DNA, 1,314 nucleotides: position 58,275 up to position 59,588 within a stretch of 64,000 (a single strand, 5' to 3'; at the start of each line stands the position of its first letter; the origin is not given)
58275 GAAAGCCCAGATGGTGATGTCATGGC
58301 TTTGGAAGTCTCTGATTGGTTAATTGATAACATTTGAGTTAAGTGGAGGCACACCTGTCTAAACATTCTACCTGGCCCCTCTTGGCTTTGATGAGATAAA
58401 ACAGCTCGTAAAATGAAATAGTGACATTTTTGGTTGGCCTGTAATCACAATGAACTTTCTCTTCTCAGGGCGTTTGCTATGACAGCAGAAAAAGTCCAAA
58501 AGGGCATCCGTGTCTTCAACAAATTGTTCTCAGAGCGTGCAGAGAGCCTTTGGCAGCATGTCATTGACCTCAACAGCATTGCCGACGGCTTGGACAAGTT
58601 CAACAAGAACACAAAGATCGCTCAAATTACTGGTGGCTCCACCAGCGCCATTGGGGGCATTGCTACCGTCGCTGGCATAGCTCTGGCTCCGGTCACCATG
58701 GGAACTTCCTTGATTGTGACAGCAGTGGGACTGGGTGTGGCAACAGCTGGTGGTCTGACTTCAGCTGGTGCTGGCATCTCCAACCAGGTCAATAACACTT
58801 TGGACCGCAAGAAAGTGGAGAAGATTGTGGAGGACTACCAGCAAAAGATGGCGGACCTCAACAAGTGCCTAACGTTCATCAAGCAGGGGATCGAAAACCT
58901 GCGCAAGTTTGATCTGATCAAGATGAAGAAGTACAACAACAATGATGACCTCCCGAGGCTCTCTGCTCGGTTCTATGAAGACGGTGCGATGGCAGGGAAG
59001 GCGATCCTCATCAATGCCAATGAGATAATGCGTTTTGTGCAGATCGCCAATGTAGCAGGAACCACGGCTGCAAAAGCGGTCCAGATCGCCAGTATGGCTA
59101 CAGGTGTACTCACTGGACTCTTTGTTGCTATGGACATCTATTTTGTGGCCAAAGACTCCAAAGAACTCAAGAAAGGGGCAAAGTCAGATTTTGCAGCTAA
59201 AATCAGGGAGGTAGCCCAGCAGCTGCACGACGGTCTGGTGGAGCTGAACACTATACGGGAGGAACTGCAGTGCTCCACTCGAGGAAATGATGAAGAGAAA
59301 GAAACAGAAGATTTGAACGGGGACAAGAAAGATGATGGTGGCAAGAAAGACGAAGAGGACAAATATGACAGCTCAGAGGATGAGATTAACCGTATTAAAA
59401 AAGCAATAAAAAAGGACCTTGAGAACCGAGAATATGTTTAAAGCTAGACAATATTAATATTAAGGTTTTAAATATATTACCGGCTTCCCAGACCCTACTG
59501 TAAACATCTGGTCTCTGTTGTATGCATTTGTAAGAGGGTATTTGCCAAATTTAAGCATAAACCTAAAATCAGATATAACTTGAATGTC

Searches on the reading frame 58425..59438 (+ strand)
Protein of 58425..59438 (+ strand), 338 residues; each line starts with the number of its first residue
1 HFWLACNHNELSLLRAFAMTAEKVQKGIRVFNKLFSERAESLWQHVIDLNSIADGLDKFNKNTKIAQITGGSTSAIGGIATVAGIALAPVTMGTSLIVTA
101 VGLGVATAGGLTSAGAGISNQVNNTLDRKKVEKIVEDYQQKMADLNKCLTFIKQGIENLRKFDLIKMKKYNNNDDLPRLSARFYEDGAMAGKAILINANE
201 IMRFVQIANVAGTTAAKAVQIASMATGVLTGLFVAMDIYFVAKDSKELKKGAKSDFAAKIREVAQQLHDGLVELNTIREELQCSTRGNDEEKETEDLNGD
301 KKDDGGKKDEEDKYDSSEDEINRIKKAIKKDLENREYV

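Call 5: search_protein_families(library=pfam, proteins=[window:58425-59438:+], max_evalue=0.01)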
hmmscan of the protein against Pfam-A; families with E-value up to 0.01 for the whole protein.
window:58425-59438:+ (338 aa): 2 families
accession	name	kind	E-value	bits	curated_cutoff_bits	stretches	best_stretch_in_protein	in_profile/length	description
PF05461.16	ApoL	-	3.3e-37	129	25.9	1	21-275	43-297/298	Apolipoprotein L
PF13339.11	AATF-Che1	-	0.0098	16.9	24.7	0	246-330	42-125/137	Apoptosis antagonizing transcription factor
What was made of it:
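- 58469..59441 (+): Terminal exon: ApoL domain with hydrophobic hairpin, then an acidic tail and the stop codon. Pfam PF05461 E=3.3e-37, 129 bits against a 25.9-bit cut-off (call 5).
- Checked: It is the terminal exon 58469-59441 (Pfam PF05461, E=3.3e-37, call 5).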

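Call 9: find_homologous_proteins(query=window:58425-59438:+)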
Query window:58425-59438:+ (338 aa): 279 proteins with E <= 0.001 among 7785 candidates; the best 120 are listed.
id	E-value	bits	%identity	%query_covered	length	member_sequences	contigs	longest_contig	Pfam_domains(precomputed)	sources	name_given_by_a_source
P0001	3.2e-168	577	84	99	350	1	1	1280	PF05461.17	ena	-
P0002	1.3e-166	572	81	100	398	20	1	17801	PF05461.17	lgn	-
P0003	1.5e-164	565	81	99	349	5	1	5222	PF05461.17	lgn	-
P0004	3.7e-164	564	81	100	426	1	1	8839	PF05461.17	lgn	-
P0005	1.1e-163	562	80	99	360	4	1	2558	PF05461.17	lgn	-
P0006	4.5e-163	560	82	96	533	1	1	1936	PF05461.17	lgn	-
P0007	1.5e-162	558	81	98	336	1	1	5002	PF05461.17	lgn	-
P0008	1.6e-162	558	83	96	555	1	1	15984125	PF05461.17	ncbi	ncbi:uncharacterized protein AKAME5_000392000, partial [Lates japonicus]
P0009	1.3e-161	555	81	96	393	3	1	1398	PF05461.17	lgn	-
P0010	1.5e-161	555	77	98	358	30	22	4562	PF05461.17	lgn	-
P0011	9.5e-161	552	81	96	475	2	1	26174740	PF05461.17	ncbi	ncbi:apolipoprotein L1 [Eleginops maclovinus]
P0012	1.3e-160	552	81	98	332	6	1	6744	PF05461.17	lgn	-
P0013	1.4e-160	552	84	95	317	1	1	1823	PF05461.17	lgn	-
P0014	6.7e-160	550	81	96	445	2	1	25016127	PF05461.17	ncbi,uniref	ncbi:apolipoprotein L1 [Pempheris klunzingeri]|uniref:apolipoprotein L1 n=1 Tax=Pempheris klunzinger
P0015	8.7e-160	549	81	98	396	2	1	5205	PF05461.17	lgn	-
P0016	1.8e-159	548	83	96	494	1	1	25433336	PF05461.17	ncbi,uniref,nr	ncbi:Apolipoprotein L domain-containing protein 1 [Nibea albiflora]|uniref:Apolipoprotein L domain-c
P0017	2.5e-159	548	83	95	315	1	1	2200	PF05461.17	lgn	-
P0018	3.0e-159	547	79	100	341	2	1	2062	PF05461.17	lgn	-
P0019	7.9e-159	546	77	96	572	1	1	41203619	PF05461.17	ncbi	ncbi:alcohol-forming fatty acyl-CoA reductase [Sarotherodon galilaeus]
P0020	2.3e-158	545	82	96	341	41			PF05461.17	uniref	uniref:Apolipoprotein L, 1 n=1 Tax=Fundulus heteroclitus TaxID=8078 RepID=A0A3Q2SZL8_FUNHE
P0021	2.9e-158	544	80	96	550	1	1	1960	PF05461.17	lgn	-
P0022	4.0e-158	544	81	96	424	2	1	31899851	PF05461.17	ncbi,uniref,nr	ncbi:apolipoprotein L1 [Scomber scombrus]|uniref:apolipoprotein L1 n=1 Tax=Scomber scombrus TaxID=13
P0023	2.2e-157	541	83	95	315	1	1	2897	PF05461.17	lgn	-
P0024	3.7e-157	541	81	95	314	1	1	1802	PF05461.17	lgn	-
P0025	4.3e-157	540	81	96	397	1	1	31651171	PF05461.17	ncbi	ncbi:apolipoprotein L1 [Tautogolabrus adspersus]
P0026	4.4e-157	540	79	96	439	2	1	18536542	PF05461.17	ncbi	ncbi:apolipoprotein L1 [Stigmatopora argus]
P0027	4.4e-157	540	82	95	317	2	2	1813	PF05461.17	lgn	-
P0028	1.4e-156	539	81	96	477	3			PF05461.17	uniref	uniref:Apolipoprotein L, 1 n=1 Tax=Gasterosteus aculeatus aculeatus TaxID=481459 RepID=A0AAQ4QR18_GA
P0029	3.5e-156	537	79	96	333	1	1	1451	PF05461.17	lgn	-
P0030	9.0e-156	536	80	96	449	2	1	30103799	PF05461.17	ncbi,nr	ncbi:hypothetical protein NQD34_012505 [Periophthalmus magnuspinnatus]|nr:hypothetical protein NQD34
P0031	2.0e-155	535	74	96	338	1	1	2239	PF05461.17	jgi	-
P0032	3.4e-155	534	81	96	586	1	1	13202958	PF05461.17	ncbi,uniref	ncbi:apolipoprotein L1 [Brachionichthys hirsutus]|uniref:apolipoprotein L1 n=1 Tax=Brachionichthys h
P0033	5.0e-155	534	83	93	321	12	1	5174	PF05461.17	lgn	-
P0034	1.9e-154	532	81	96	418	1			PF05461.17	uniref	uniref:Apolipoprotein L, 1 n=1 Tax=Cyclopterus lumpus TaxID=8103 RepID=A0A8C2ZGK9_CYCLU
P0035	4.7e-154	530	78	96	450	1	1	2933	PF05461.17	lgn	-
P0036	1.6e-153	529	81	95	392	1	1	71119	PF05461.17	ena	-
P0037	1.6e-153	529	79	96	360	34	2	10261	PF05461.17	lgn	-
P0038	2.2e-153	528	79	95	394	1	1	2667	PF05461.17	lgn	-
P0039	4.7e-153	527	78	96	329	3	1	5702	PF05461.17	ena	-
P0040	4.9e-153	527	79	96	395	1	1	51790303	PF05461.17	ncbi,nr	ncbi:apolipoprotein L1 isoform X2 [Lampris incognitus]|nr:apolipoprotein L1 isoform X2 [Lampris inco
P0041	9.3e-153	526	79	96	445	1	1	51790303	PF05461.17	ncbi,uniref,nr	ncbi:apolipoprotein L1 isoform X1 [Lampris incognitus]|uniref:apolipoprotein L1 isoform X1 n=2 Tax=L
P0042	1.8e-152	525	80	96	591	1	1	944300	PF05461.17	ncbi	ncbi:apolipoprotein L1 [Diretmus argenteus]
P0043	1.3e-151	522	79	94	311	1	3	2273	PF05461.17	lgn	-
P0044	3.8e-151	521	79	95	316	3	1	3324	PF05461.17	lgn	-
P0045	3.0e-149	515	79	93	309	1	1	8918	PF05461.17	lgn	-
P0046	2.6e-148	512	78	95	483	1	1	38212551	PF05461.17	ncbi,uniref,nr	ncbi:apolipoprotein L1 [Melanotaenia boesemani]|uniref:apolipoprotein L1 n=1 Tax=Melanotaenia boesem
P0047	2.8e-148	511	77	96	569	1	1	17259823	PF05461.17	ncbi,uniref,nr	ncbi:apolipoprotein L1 isoform X3 [Betta splendens]|uniref:Apolipoprotein L1 isoform X3 n=1 Tax=Bett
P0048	3.1e-148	511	77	96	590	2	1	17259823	PF05461.17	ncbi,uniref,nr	ncbi:apolipoprotein L1 isoform X2 [Betta splendens]|uniref:Apolipoprotein L1 isoform X2 n=1 Tax=Bett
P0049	1.1e-147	509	80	91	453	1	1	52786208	PF05461.17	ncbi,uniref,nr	ncbi:apolipoprotein L1 [Nematolebias whitei]|uniref:apolipoprotein L1 n=1 Tax=Nematolebias whitei Ta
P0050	1.1e-146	506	75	94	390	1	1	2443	PF05461.17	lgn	-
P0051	1.5e-146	506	76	96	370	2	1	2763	PF05461.17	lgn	-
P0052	1.8e-146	505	76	96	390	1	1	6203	PF05461.17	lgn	-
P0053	1.8e-146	505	76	96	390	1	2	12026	PF05461.17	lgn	-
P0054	8.9e-146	503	77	96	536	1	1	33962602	PF05461.17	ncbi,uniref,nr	ncbi:hypothetical protein FQN60_016626 [Etheostoma spectabile]|uniref:Apolipoprotein L, 1 n=1 Tax=Et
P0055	3.6e-145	501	82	83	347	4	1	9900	PF05461.17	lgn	-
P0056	5.8e-145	500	85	82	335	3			PF05461.17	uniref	uniref:Apolipoprotein L, 1 n=1 Tax=Mastacembelus armatus TaxID=205130 RepID=A0A7N9AZF7_9TELE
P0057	1.8e-144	499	80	88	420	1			PF05461.17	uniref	uniref:Apolipoprotein L, 1 n=1 Tax=Mastacembelus armatus TaxID=205130 RepID=A0A7N8XTD9_9TELE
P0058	2.4e-144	498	78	94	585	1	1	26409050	PF05461.17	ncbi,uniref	ncbi:apolipoprotein L1-like isoform X5 [Channa argus]|uniref:apolipoprotein L1-like isoform X5 n=1 T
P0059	1.5e-141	489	84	80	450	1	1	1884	PF05461.17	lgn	-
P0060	5.4e-140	484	74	91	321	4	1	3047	PF05461.17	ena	-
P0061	9.3e-140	483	76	90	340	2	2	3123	PF05461.17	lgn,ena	-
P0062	9.6e-140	483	80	86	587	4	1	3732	PF05461.17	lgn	-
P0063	2.2e-138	479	77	89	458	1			PF05461.17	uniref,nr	uniref:Apolipoprotein L, 1 n=1 Tax=Monopterus albus TaxID=43700 RepID=A0A3Q3QV99_MONAL|nr:apolipopro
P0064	2.3e-138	479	81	83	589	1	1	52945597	PF05461.17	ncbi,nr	ncbi:unnamed protein product [Coregonus sp. 'balchen']|nr:unnamed protein product [Coregonus sp. 'ba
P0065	3.1e-138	478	82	81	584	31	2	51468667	PF05461.17,PF08944.17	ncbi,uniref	ncbi:uncharacterized protein ACWYII_010645 isoform 2-T3 [Salvelinus alpinus]|uniref:uncharacterized 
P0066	4.8e-138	478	77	90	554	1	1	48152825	PF05461.17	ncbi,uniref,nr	ncbi:apolipoprotein L5-like isoform X1 [Salvelinus fontinalis]|uniref:apolipoprotein L5-like isoform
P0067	4.8e-138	478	77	90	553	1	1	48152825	PF05461.17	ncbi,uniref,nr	ncbi:uncharacterized protein LOC129824244 isoform X2 [Salvelinus fontinalis]|uniref:uncharacterized 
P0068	6.2e-138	477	77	90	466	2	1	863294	PF05461.17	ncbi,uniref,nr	ncbi:unnamed protein product [Oncorhynchus mykiss]|uniref:Apolipoprotein L, 1 n=1 Tax=Oncorhynchus m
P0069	1.1e-137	477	75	91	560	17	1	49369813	PF05461.17,PF08944.17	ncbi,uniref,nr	ncbi:apolipoprotein L1 isoform X1 [Oncorhynchus kisutch]|uniref:Apolipoprotein L5-like n=3 Tax=Oncor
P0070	1.5e-137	476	82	81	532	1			PF05461.17,PF08944.17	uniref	uniref:Apolipoprotein L, 1 n=1 Tax=Oncorhynchus tshawytscha TaxID=74940 RepID=A0A8C8INX5_ONCTS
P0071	2.6e-137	475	82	81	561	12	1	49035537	PF05461.17,PF08944.17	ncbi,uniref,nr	ncbi:uncharacterized protein LOC118401888 isoform X3 [Oncorhynchus keta]|uniref:uncharacterized prot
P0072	4.0e-137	475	82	81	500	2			PF05461.17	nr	nr:uncharacterized protein LOC124009693 isoform X5 [Oncorhynchus gorbuscha] XP_046177726.1 uncharact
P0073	5.0e-137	474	82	81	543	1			PF05461.17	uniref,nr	uniref:uncharacterized protein LOC124009693 isoform X4 n=1 Tax=Oncorhynchus gorbuscha TaxID=8017 Rep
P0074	5.4e-137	474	82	81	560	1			PF05461.17,PF08944.17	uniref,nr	uniref:uncharacterized protein LOC124009693 isoform X3 n=1 Tax=Oncorhynchus gorbuscha TaxID=8017 Rep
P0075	5.4e-137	474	82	81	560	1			PF05461.17,PF08944.17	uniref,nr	uniref:uncharacterized protein LOC124009693 isoform X2 n=1 Tax=Oncorhynchus gorbuscha TaxID=8017 Rep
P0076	1.1e-136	473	78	86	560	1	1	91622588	PF05461.17,PF08944.17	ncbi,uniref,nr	ncbi:uncharacterized protein LOC110530582 isoform X3 [Oncorhynchus mykiss]|uniref:uncharacterized pr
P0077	1.1e-136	473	78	86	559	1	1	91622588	PF05461.17,PF08944.17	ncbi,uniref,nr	ncbi:uncharacterized protein LOC110530582 isoform X4 [Oncorhynchus mykiss]|uniref:uncharacterized pr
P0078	1.7e-136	473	82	81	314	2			PF05461.17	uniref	uniref:Apolipoprotein L, 1 n=1 Tax=Oncorhynchus mykiss TaxID=8022 RepID=A0A8C7UNY5_ONCMY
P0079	3.1e-136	472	75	90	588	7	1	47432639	PF05461.17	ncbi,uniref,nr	ncbi:uncharacterized protein LOC121581553 isoform X1 [Coregonus clupeaformis]|uniref:uncharacterized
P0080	5.6e-136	471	81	81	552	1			PF05461.17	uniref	uniref:Apolipoprotein L, 1 n=1 Tax=Hucho hucho TaxID=62062 RepID=A0A4W5JYZ2_9TELE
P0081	1.4e-135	470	79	82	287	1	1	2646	PF05461.17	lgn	-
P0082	4.2e-135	468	81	80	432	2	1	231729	PF05461.17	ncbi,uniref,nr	ncbi:hypothetical protein JZ751_018406 [Albula glossodonta]|uniref:Apolipoprotein L, 1 n=1 Tax=Albul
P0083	6.2e-135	468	77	85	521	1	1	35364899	PF05461.17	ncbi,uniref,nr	ncbi:apolipoprotein L1 [Denticeps clupeoides]|uniref:Apolipoprotein L, 1 n=1 Tax=Denticeps clupeoide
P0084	5.7e-134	464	77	85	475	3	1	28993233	PF05461.17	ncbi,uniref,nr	ncbi:apolipoprotein L1 isoform X3 [Triplophysa dalaica]|uniref:apolipoprotein L1 isoform X3 n=1 Tax=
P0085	1.8e-133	463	80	80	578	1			PF05461.17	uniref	uniref:Apolipoprotein L, 1 n=1 Tax=Astyanax mexicanus TaxID=7994 RepID=A0A3B1JUW7_ASTMX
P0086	1.1e-132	460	77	85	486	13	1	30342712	PF05461.17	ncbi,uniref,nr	ncbi:apolipoprotein L1 isoform X2 [Triplophysa rosa]|uniref:apolipoprotein L1 isoform X2 n=1 Tax=Tri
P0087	1.2e-132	460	79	80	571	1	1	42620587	PF05461.17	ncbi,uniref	ncbi:apolipoprotein L1 [Salminus brasiliensis]|uniref:apolipoprotein L1 n=1 Tax=Salminus brasiliensi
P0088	5.9e-132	458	79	80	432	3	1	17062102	PF05461.17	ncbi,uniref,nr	ncbi:apolipoprotein L1 isoform X3 [Electrophorus electricus]|uniref:apolipoprotein L1 isoform X3 n=1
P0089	6.9e-132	458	79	80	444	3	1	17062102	PF05461.17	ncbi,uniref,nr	ncbi:apolipoprotein L1 isoform X2 [Electrophorus electricus]|uniref:apolipoprotein L1 isoform X2 n=1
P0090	2.1e-131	456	79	82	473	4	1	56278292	PF05461.17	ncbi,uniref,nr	ncbi:apolipoprotein L6-like isoform X2 [Myxocyprinus asiaticus]|uniref:apolipoprotein L6-like isofor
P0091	1.3e-130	453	80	82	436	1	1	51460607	PF05461.17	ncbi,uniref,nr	ncbi:apolipoprotein L6-like [Xyrauchen texanus]|uniref:apolipoprotein L6-like n=1 Tax=Xyrauchen texa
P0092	1.5e-130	453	72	90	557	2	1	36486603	PF05461.17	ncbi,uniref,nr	ncbi:apolipoprotein L1 isoform X2 [Esox lucius]|uniref:Apolipoprotein L, 1 n=1 Tax=Esox lucius TaxID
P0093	2.4e-130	452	80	80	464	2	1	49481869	PF05461.17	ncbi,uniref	ncbi:apolipoprotein L1 isoform X2 [Pseudorasbora parva]|uniref:apolipoprotein L1 isoform X2 n=1 Tax=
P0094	3.5e-130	452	78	83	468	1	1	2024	PF05461.17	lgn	-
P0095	4.7e-130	452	77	83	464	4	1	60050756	PF05461.17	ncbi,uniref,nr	ncbi:apolipoprotein L1 isoform X2 [Danio aesculapii]|uniref:apolipoprotein L1 isoform X2 n=1 Tax=Dan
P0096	1.6e-129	450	77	81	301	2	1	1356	PF05461.17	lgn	-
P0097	1.8e-129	450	77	83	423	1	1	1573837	PF05461.17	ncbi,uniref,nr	ncbi:apolipoprotein L6-like isoform X3 [Sinocyclocheilus grahami]|uniref:Apolipoprotein L6-like n=1 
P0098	2.1e-129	449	77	83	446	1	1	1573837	PF05461.17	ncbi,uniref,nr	ncbi:apolipoprotein L6-like isoform X1 [Sinocyclocheilus grahami]|uniref:Apolipoprotein L6-like n=2 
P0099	2.1e-129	449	79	80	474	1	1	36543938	PF05461.17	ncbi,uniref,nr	ncbi:hypothetical protein G5714_002099 [Onychostoma macrolepis]|uniref:Apolipoprotein L, 1 n=1 Tax=O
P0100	6.0e-129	448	76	83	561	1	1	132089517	PF05461.17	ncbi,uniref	ncbi:hypothetical protein UPYG_G00293730 [Umbra pygmaea]|uniref:Apolipoprotein L, 1 n=1 Tax=Umbra py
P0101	1.3e-128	447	77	83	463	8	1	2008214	PF05461.17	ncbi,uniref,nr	ncbi:apolipoprotein L6-like isoform X2 [Sinocyclocheilus rhinocerous]|uniref:apolipoprotein L6-like 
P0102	1.4e-128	447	77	83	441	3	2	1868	PF05461.17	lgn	-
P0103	1.9e-128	446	76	83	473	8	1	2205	PF05461.17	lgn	-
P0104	2.3e-128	446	77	83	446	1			PF05461.17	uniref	uniref:Apolipoprotein L, 1 n=1 Tax=Cyprinus carpio carpio TaxID=630221 RepID=A0A9J8AR59_CYPCA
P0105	2.5e-128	446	77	83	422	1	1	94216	PF05461.17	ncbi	ncbi:hypothetical protein cypCar_00020450, partial [Cyprinus carpio]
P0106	2.7e-128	446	77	83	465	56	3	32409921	PF05461.17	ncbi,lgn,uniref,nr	ncbi:apolipoprotein L1 isoform X1 [Cyprinus carpio]|uniref:Apolipoprotein L1 isoform X1 n=3 Tax=Cypr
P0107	3.0e-128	446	77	80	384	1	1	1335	PF05461.17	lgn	-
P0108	1.4e-127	443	77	83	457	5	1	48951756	PF05461.17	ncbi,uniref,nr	ncbi:apolipoprotein L1 isoform X1 [Megalobrama amblycephala]|uniref:apolipoprotein L1 isoform X1 n=1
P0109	1.6e-127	443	77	83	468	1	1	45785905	PF05461.17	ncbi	ncbi:hypothetical protein PO909_031228 [Leuciscus waleckii]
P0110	3.6e-127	442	79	80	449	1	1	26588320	PF05461.17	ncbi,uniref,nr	ncbi:hypothetical protein DPEC_G00061880 [Dallia pectoralis]|uniref:Uncharacterized protein n=1 Tax=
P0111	6.3e-127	441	77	83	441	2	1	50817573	PF05461.17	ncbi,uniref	ncbi:apolipoprotein L1 isoform X2 [Garra rufa]|uniref:apolipoprotein L1 isoform X2 n=1 Tax=Garra ruf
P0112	1.7e-126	440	77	79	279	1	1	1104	PF05461.17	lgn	-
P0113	1.7e-126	440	77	83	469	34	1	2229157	PF05461.17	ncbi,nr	ncbi:apolipoprotein L1 isoform X3 [Rhinichthys klamathensis goyatoka]|nr:apolipoprotein L1 isoform X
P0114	4.7e-126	438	78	80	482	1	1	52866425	PF05461.17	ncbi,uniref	ncbi:apolipoprotein L1 isoform X6 [Misgurnus anguillicaudatus]|uniref:apolipoprotein L1 isoform X6 n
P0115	4.8e-126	438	78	80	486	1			PF05461.17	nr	nr:apolipoprotein L1 isoform X1 [Misgurnus anguillicaudatus]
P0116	5.1e-126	438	78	80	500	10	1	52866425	PF05461.17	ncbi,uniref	ncbi:apolipoprotein L1 isoform X3 [Misgurnus anguillicaudatus]|uniref:apolipoprotein L1 isoform X3 n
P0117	2.3e-125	436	78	80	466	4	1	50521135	PF05461.17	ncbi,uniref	ncbi:apolipoprotein L1 isoform X2 [Paramisgurnus dabryanus]|uniref:apolipoprotein L1 isoform X2 n=1 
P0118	3.0e-125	436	76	82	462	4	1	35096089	PF05461.17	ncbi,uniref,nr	ncbi:apolipoprotein L1 isoform X2 [Carassius carassius]|uniref:apolipoprotein L1 isoform X2 n=1 Tax=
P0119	1.0e-124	434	78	80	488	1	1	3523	PF05461.17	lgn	-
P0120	5.3e-123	428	74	79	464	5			PF05461.17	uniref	uniref:Apolipoprotein L, 1 n=1 Tax=Paramormyrops kingsleyae TaxID=1676925 RepID=A0A3B3S505_9TELE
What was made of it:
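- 58469..59441 (+): 75-84% identity to teleost 'apolipoprotein L1' proteins (call 9).
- On Teleost apol1 orthologous group: 75-84% identity and 80-100% coverage against 120 listed hits (call 9).
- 75-84% identity to 'apolipoprotein L1' proteins from mormyrids to percomorphs (call 9).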

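Call 15: find_encoding_contigs(protein=P0062, flank=3000, max_places=3)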
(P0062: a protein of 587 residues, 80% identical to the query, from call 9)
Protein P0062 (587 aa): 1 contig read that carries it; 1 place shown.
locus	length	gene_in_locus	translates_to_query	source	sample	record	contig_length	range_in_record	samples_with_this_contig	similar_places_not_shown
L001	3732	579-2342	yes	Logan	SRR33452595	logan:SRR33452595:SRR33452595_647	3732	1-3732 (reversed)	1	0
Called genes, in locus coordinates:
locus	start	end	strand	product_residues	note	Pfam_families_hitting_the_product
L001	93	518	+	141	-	-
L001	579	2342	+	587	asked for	PF05461:ApoL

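Call 16: find_encoding_contigs(protein=P0006, flank=3000, max_places=3)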
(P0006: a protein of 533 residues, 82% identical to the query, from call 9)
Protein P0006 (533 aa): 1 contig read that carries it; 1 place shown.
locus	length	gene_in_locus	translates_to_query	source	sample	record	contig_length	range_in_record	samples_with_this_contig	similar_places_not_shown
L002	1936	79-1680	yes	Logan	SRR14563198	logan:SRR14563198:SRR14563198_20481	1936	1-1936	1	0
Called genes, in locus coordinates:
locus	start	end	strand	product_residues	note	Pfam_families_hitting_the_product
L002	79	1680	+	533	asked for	PF05461:ApoL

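Call 39: search_protein_representatives(protein=P0042)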
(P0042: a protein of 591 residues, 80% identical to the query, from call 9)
Query: 591 residues. Proteins with E-value up to 0.001 (for the whole library): 1376; up to 1e-10: 652; up to 1e-30: 226. The best 150 are listed.
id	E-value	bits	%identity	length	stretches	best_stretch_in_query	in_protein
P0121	8.3e-229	777.4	75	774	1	14-591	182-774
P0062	6.6e-224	761.2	78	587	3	177-565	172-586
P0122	1.9e-214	730.0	70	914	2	2-577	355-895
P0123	6.5e-208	708.4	70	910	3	176-583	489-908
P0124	7.3e-205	698.3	73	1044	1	3-591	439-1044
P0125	4.5e-202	689.1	61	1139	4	64-591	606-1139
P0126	1.5e-200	684.1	76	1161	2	128-591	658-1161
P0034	1.1e-180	618.5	79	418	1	158-591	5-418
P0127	3.1e-178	610.4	60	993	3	2-581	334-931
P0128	2.6e-160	551.3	60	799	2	117-546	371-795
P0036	1.7e-159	548.6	86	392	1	282-591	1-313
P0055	1.1e-151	522.8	84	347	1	277-583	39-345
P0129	1.2e-139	483.1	55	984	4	192-555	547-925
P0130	3.8e-139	481.4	53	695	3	180-548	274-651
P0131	7.6e-132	457.3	59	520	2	226-550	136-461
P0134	5.2e-98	345.7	66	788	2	240-432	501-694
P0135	7.8e-96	338.5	62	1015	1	239-546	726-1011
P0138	7.0e-89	315.5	51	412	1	228-548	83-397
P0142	7.5e-81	289.0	55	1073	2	232-425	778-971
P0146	9.3e-78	278.8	43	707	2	245-571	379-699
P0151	1.9e-76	274.5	43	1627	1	243-574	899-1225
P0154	3.6e-76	273.6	55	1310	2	229-423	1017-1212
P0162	9.5e-75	268.9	42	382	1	244-575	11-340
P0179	8.6e-72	259.2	51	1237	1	244-545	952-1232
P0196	1.7e-64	235.1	41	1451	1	145-545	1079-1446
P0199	4.9e-63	230.2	46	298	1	250-545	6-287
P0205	2.2e-59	218.2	46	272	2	253-430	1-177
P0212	3.2e-56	207.8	42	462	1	243-541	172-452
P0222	8.3e-52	193.2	30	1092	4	284-545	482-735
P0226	2.1e-49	185.3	39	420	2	244-431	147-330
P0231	4.2e-47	177.7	42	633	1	246-537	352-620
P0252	1.8e-41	159.1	38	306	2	247-437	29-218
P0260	1.7e-39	152.6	27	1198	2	286-555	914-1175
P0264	6.3e-39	150.7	36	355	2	246-426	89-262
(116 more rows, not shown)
